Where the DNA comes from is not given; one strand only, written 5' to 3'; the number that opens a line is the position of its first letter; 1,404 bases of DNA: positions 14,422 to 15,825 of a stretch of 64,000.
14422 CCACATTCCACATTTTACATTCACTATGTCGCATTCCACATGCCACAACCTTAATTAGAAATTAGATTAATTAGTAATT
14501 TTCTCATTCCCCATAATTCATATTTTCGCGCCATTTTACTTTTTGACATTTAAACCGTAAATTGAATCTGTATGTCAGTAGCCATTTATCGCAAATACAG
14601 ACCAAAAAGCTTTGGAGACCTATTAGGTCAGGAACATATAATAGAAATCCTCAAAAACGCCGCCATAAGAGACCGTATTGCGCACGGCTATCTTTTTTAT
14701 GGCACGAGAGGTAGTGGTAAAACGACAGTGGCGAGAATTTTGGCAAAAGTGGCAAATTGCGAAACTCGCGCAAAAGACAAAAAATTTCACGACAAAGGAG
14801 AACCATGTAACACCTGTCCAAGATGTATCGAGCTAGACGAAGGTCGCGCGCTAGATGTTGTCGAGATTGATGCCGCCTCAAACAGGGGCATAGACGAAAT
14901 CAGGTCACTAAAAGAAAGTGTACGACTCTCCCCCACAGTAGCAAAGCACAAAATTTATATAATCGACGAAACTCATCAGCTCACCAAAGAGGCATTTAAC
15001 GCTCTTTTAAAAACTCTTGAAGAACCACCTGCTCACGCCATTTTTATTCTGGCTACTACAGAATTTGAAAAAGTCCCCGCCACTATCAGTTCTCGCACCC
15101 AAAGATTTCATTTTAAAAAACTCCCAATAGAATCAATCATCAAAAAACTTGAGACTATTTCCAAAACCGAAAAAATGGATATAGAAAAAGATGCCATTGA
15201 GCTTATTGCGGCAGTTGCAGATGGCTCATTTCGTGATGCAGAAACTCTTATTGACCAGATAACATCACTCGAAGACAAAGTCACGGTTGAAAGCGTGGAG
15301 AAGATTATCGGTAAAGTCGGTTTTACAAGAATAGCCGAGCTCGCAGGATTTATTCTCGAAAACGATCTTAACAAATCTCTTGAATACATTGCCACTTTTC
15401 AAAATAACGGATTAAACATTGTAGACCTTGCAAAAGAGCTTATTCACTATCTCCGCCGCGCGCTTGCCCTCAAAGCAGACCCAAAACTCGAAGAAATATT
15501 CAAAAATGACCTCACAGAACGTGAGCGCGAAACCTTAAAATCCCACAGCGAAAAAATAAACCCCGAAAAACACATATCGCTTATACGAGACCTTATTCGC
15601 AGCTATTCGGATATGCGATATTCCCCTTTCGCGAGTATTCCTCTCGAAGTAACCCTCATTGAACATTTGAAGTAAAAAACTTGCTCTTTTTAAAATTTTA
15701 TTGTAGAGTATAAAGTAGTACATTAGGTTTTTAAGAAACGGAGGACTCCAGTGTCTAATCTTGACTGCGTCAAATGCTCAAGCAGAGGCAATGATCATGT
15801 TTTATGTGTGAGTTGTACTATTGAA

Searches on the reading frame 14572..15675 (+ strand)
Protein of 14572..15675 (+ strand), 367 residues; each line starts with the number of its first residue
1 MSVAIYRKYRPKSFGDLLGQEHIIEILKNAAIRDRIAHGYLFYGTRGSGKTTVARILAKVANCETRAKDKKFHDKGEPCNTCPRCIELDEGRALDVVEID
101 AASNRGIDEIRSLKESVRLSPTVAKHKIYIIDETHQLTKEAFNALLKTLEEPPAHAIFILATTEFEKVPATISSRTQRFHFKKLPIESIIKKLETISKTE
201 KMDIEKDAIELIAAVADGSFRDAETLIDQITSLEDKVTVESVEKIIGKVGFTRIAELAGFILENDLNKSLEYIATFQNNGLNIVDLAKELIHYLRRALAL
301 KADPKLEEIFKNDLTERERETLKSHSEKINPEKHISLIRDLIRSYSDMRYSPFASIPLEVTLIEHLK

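Call 37: search_protein_families(library=pfam, proteins=[window:14572-15675:+], max_evalue=0.001)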
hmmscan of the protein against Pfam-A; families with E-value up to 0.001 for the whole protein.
window:14572-15675:+ (367 aa): 8 families
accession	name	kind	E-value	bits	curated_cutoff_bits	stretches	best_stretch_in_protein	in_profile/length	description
PF13177.12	DNA_pol3_delta2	-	3.4e-44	151.1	27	1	19-184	1-160/161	DNA polymerase III, delta subunit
PF00004.35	AAA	-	1.2e-10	42.3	21.2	1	40-179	1-126/131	ATPase family associated with various cellular activities (AAA)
PF22608.2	DNAX_ATPase_lid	-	2.9e-10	40.2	27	1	189-229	2-42/49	DNA polymerase III clamp loader subunit, ATPase lid domain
PF12169.13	DNA_pol3_gamma3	-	4.4e-09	36.7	24.4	1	237-363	1-125/143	DNA polymerase III subunits gamma and tau domain III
PF05496.18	RuvB_N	-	5.4e-07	30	27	1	10-66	2-62/159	Holliday junction DNA helicase RuvB P-loop domain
PF13401.12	AAA_22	-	5.6e-05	23.9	27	0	41-161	9-123/130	AAA domain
PF13238.12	AAA_18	-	0.00029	21.7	29.4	0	43-132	4-78/128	AAA domain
PF07728.20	AAA_5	-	0.00034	21.1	22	0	117-152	64-93/139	AAA domain (dynein-related subfamily)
